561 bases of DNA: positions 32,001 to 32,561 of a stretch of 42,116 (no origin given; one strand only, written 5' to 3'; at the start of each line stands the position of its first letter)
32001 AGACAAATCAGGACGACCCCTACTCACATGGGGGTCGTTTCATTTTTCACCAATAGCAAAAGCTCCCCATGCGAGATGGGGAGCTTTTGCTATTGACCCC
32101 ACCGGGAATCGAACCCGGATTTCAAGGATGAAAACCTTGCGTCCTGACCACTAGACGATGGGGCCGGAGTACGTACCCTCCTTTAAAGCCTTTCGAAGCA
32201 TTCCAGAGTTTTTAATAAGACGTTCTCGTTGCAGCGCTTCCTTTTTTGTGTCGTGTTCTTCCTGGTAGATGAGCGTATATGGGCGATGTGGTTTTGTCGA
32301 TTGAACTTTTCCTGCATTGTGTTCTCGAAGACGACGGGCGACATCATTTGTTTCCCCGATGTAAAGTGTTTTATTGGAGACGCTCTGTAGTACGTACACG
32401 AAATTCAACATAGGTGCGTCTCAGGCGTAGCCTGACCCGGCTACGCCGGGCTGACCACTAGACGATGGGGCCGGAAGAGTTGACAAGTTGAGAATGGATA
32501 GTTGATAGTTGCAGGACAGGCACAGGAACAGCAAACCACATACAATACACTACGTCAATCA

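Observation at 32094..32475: GIY-YIG nuclease gene nested in a duplicated tRNA-Glu 5' segment, with its stop codon inside the tRNA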

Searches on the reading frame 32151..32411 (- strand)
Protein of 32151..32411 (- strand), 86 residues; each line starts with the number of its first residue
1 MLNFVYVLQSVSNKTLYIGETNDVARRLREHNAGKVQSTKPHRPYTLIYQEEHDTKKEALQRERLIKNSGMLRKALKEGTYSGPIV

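Call 7: search_protein_families(library=pfam, proteins=[window:32151-32411:-], max_evalue=0.01)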
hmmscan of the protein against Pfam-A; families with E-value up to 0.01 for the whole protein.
window:32151-32411:- (86 aa): 2 families
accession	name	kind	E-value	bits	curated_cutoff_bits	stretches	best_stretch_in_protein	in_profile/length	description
PF01541.30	GIY-YIG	-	1.3e-17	64.2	22.6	1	4-68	3-70/78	GIY-YIG catalytic domain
PF10544.15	T5orf172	-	1.4e-06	29.1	20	1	4-68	2-65/101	T5orf172 domain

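Call 8: search_protein_families(library=ncbifam, proteins=[window:32151-32411:-], max_evalue=0.01)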
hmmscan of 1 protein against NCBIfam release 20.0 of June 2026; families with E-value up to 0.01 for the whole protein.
window:32151-32411:- (86 aa): 1 family
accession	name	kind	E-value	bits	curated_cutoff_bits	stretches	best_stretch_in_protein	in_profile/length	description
TIGR01453.1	grpIintron_endo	subfamily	0.0016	18.5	56.05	1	4-34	3-33/215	group I intron endonuclease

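Call 10: find_homologous_proteins(query=window:32151-32411:-, max_evalue=0.00001)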
Query window:32151-32411:- (86 aa): 19 proteins with E <= 0.00001 among 22 candidates.
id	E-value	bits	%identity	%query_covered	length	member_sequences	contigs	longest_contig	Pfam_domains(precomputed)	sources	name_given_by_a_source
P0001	2.9e-49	182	100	100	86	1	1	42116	PF10544.16,PF01541.31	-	-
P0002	5.1e-23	99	60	97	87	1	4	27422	PF01541.31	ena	-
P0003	5.0e-20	89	53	94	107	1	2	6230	PF01541.31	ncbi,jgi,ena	jgi:putative endonuclease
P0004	5.5e-20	89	66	83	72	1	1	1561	PF01541.31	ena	-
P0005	3.2e-19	86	57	98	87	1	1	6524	PF01541.31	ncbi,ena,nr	ncbi:MAG TPA: GIY-YIG nuclease family protein [Patescibacteria group bacterium]|nr:GIY-YIG nuclease 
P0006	1.6e-13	68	49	90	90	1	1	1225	PF01541.31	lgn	-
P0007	9.2e-12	63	44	98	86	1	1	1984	PF01541.31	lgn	-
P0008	4.4e-11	61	44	99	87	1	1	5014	PF01541.31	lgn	-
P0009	4.9e-11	60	50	90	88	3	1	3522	PF01541.31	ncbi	-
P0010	4.5e-10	57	42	97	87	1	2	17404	PF01541.31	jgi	jgi:putative endonuclease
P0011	6.5e-10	57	43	95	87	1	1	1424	PF01541.31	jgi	jgi:predicted GIY-YIG superfamily endonuclease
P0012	1.6e-9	56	41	99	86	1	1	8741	PF01541.31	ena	-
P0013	2.1e-9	55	48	77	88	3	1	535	PF01541.31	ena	-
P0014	2.2e-9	55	48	77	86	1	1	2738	PF01541.31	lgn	-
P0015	2.5e-9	55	50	74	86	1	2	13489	PF01541.31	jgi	-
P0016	1.2e-8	53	42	95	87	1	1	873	PF01541.31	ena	-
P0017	1.5e-8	52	40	95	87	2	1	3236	PF01541.31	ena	-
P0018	4.2e-7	48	40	83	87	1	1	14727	PF01541.31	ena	-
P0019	5.9e-7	47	45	77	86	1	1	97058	PF01541.31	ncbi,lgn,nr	ncbi:MAG: GIY-YIG nuclease family protein [Candidatus Liptonbacteria bacterium]|nr:GIY-YIG nuclease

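Call 12: find_encoding_contigs(protein=P0002, flank=3000, max_places=4)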
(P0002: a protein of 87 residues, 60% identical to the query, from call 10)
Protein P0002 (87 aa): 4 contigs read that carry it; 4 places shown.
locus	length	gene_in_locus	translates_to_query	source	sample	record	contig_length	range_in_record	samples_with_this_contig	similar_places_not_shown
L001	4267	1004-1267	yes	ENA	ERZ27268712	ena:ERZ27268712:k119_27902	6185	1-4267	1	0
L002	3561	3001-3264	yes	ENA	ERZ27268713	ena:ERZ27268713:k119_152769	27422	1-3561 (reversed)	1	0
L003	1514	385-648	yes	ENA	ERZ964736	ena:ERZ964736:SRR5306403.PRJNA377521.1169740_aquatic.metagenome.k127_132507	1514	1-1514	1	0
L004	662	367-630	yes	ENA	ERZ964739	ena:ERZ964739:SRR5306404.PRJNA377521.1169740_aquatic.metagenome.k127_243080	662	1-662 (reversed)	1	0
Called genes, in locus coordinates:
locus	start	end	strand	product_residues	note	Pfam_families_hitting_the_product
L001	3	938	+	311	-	?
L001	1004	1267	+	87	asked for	PF01541:GIY-YIG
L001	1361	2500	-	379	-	PF14659:Phage_int_SAM_3 (weak), PF00589:Phage_integrase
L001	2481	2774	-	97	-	PF12728:HTH_17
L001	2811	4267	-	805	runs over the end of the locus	PF09250:Prim-Pol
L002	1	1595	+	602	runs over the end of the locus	PF03717:PBP_dimer, PF00905:Transpeptidase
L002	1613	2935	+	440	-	PF08245:Mur_ligase_M, PF02875:Mur_ligase_C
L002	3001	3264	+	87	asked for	PF01541:GIY-YIG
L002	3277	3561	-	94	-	?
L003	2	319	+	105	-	?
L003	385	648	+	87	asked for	PF01541:GIY-YIG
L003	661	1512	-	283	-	?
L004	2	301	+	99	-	?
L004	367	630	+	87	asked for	PF01541:GIY-YIG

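Call 13: find_encoding_contigs(protein=P0005, flank=3000, max_places=3)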
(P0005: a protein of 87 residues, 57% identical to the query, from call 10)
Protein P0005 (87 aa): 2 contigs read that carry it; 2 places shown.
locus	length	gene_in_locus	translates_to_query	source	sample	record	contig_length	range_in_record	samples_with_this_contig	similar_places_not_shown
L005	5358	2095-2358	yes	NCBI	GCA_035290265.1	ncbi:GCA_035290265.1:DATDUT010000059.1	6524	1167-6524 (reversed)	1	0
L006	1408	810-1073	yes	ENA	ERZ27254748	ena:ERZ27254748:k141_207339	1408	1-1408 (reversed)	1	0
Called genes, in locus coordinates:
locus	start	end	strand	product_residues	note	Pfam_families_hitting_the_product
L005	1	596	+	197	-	?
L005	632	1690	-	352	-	PF01594:AI-2E_transport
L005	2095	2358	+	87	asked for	PF01541:GIY-YIG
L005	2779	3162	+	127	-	-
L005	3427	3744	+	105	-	-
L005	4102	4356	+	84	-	-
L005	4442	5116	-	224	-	-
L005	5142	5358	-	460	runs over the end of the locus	PF12840:HTH_20 (weak)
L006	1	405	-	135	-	?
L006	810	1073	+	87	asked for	PF01541:GIY-YIG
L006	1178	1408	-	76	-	?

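Call 14: find_encoding_contigs(protein=P0003, flank=3000, max_places=3)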
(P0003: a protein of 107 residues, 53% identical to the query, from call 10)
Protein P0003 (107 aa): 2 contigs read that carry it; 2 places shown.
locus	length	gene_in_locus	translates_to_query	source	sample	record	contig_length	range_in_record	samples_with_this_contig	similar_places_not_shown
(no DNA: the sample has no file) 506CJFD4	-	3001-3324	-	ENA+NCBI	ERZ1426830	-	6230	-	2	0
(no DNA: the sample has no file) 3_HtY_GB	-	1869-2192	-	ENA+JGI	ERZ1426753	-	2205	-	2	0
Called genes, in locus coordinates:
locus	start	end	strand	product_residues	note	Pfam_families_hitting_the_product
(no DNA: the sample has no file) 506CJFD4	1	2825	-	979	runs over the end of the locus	-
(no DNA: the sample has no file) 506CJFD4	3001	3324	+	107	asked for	PF01541:GIY-YIG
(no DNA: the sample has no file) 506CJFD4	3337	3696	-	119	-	-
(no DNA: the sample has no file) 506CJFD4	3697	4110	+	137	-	PF06541:ABC_trans_CmpB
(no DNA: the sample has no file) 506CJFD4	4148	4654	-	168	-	?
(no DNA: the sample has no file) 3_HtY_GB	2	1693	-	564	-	?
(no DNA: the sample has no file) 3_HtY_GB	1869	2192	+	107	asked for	PF01541:GIY-YIG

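Call 23: find_related_loci(query=A1, collection=genome_contigs, flank=2500)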
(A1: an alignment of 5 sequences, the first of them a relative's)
Query A1 (86 aa) in genome_contigs; peptide patterns used: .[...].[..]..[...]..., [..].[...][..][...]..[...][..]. (x = any residue, [..] = any of these).
551 stretches matched a pattern; 487 encode a relative of the query (tblastn E <= 1e-3); the best 80 are kept; 80 distinct loci.
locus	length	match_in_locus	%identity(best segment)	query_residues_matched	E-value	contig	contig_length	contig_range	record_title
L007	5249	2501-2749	63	4-86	4e-33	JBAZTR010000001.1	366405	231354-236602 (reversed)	MAG: Patescibacteria group bacterium isolate SO_2017_GW1_208 NODE_201_length_366405_cov_3.417661_OW334_2017, whole genom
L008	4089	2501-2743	53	4-84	3e-26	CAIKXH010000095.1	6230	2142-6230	Candidatus Uhrbacteria bacterium isolate Loclat_bin-13963 genome assembly, contig: bin-13963:095/176, whole genome shotg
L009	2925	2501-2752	47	2-86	2e-21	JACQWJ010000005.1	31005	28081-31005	MAG: Candidatus Uhrbacteria bacterium isolate NC_groundwater_1486_Ag_S-0.65um_58_36 S_p65_S5_coassembly_k141_394897, who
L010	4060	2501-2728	51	2-78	3e-21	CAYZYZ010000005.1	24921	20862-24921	MAG TPA_asm: uncultured Candidatus Saccharibacteria bacterium isolate binchicken_co387_569 genome assembly, contig: NODE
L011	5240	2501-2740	54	2-78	3e-21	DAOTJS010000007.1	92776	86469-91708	MAG TPA_asm: Candidatus Neomarinimicrobiota bacterium isolate AMR_MDS_2993 NODE_231_length_92776_cov_26.292631, whole ge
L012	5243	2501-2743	54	5-86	5e-21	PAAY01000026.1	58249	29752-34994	MAG: Saprospirales bacterium isolate NAT133 MHASMcontig_893877, whole genome shotgun sequence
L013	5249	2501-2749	47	4-83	7e-21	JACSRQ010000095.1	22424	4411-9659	MAG: Ignavibacteria bacterium isolate BA6 contig-70_2488, whole genome shotgun sequence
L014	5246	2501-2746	52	1-79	5e-20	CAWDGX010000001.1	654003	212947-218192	MAG: uncultured Ignavibacteriaceae bacterium isolate MFD03804.bin.2.117 genome assembly, contig: contig_10299, whole gen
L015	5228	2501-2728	47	1-77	1e-19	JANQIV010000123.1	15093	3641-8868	MAG: Melioribacteraceae bacterium isolate PL24a_bin.71 k99_2172956, whole genome shotgun sequence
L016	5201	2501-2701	51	1-67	2e-19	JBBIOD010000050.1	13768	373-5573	MAG: Ignavibacteriales bacterium isolate FAS170219_bin_271 NODE_2007_length_13768_cov_10.382119, whole genome shotgun se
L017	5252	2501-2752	48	1-77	2e-19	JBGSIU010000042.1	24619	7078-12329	MAG: Patescibacteria group bacterium isolate JTS-AC14 k141_273548, whole genome shotgun sequence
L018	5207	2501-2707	54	2-70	2e-19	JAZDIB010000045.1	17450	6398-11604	MAG: Patescibacteria group bacterium isolate MEGAHIT-group-0.380 k141_9076760, whole genome shotgun sequence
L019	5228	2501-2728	52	2-78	2e-19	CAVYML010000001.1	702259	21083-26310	MAG: Ignavibacteriota bacterium isolate MFD01231.bin.1.4 genome assembly, contig: contig_12068, whole genome shotgun seq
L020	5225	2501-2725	50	2-77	2e-19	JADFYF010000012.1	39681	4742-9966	MAG: Candidatus Omnitrophota bacterium isolate nDJH6bin18 nDJH6_bin18_NODE_12_length_39681_cov_3.194291, whole genome sh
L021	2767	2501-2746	43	1-79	4e-19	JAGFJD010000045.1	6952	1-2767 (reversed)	MAG: Phaeodactylibacter sp. isolate mag.14 k127_3381986, whole genome shotgun sequence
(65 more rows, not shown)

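Call 39: search_solved_structures(query=window:32151-32411:-, max_evalue=0.01, show_alignments=2)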
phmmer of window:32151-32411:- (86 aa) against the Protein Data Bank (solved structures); distinct sequences matched with E-value up to 0.01: 2.
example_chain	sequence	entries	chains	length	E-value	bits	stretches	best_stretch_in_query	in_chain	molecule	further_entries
1zg2_A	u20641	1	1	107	1.4e-05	28.6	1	2-75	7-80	Hypothetical UPF0213 protein BH0048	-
1ywl_A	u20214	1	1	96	0.00011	25.8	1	4-69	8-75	Hypothetical UPF0213 protein EF2693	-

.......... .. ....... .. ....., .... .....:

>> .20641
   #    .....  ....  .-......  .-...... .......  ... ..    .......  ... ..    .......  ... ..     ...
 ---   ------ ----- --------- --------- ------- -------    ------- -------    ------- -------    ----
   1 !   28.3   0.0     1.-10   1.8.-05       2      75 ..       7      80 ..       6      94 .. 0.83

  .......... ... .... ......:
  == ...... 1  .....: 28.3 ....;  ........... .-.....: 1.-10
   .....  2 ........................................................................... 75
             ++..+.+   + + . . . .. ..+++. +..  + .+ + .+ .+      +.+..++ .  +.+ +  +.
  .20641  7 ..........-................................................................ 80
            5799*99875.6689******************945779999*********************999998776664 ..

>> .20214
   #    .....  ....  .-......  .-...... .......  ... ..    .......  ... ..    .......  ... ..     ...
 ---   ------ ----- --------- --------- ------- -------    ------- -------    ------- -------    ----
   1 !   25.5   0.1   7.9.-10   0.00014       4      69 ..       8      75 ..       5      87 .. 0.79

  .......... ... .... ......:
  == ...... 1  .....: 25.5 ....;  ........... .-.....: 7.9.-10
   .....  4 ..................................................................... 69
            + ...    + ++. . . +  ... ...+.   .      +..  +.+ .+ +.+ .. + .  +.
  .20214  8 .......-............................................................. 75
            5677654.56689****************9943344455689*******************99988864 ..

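Call 45: find_encoding_contigs(protein=P0004, flank=3000, max_places=3)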
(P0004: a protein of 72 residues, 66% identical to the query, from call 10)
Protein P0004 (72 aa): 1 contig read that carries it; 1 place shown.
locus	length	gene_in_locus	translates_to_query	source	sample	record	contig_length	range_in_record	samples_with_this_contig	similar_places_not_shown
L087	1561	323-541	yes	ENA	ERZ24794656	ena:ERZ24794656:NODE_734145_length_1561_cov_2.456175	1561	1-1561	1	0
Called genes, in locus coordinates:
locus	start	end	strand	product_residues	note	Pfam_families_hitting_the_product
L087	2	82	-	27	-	?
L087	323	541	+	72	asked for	PF01541:GIY-YIG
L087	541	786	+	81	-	-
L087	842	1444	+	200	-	-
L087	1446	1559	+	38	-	?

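Call 73: search_protein_families(library=phrogs, proteins=[window:32151-32411:-], max_evalue=0.001)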
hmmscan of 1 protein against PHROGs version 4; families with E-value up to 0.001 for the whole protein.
window:32151-32411:- (86 aa): 1 family
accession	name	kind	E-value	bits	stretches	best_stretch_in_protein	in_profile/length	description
phrog_5123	-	DNA, RNA and nucleotide metabolism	5.5e-05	24.1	1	4-43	3-42/152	homing endonuclease with GIY-YIG motif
